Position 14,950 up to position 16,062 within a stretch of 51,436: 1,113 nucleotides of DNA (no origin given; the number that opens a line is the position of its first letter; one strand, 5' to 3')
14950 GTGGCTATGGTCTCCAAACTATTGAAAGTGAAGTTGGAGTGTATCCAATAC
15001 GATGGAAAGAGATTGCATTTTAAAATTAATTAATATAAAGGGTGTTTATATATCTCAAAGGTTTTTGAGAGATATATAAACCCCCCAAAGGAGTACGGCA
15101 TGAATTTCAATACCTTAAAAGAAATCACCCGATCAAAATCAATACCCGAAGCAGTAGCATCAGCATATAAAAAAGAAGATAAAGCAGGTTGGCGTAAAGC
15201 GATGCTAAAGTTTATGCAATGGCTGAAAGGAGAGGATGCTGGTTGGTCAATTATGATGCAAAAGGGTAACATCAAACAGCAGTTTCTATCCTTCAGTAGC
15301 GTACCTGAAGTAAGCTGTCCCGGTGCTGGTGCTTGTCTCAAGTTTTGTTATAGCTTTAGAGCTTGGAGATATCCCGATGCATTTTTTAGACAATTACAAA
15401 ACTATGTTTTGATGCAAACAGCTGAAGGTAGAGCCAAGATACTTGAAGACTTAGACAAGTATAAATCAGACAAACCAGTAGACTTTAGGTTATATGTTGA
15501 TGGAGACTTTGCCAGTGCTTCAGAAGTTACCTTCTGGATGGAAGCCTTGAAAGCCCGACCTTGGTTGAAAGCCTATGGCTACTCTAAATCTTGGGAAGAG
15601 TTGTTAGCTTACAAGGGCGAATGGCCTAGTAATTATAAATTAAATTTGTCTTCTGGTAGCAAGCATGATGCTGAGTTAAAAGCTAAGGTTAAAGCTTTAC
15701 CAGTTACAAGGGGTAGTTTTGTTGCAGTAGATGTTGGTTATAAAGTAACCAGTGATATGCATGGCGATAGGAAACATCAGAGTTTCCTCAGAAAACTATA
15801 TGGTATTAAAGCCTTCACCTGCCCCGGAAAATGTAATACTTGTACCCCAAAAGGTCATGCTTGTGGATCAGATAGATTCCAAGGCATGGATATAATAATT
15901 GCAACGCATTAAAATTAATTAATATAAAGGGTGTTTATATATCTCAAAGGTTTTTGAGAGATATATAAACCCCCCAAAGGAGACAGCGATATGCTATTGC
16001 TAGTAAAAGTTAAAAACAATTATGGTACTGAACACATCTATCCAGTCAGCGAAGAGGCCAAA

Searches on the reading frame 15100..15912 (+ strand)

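Call 9: search_protein_families(library=pfam, proteins=[window:15100-15912:+], max_evalue=0.01)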
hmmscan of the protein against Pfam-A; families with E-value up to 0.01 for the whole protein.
window:15100-15912:+ (270 aa): 1 family
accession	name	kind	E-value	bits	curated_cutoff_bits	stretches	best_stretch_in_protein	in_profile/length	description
PF17338.8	GP88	-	4.6e-18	66.3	24.4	1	61-215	22-189/230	Gene product 88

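Call 10: search_protein_families(library=phrogs, proteins=[window:15100-15912:+], max_evalue=0.001)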
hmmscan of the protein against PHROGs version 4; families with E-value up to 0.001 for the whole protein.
window:15100-15912:+ (270 aa): 1 family
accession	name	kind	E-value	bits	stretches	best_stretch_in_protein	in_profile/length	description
phrog_1392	-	unknown function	4.8e-11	43.5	1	20-192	31-211/296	-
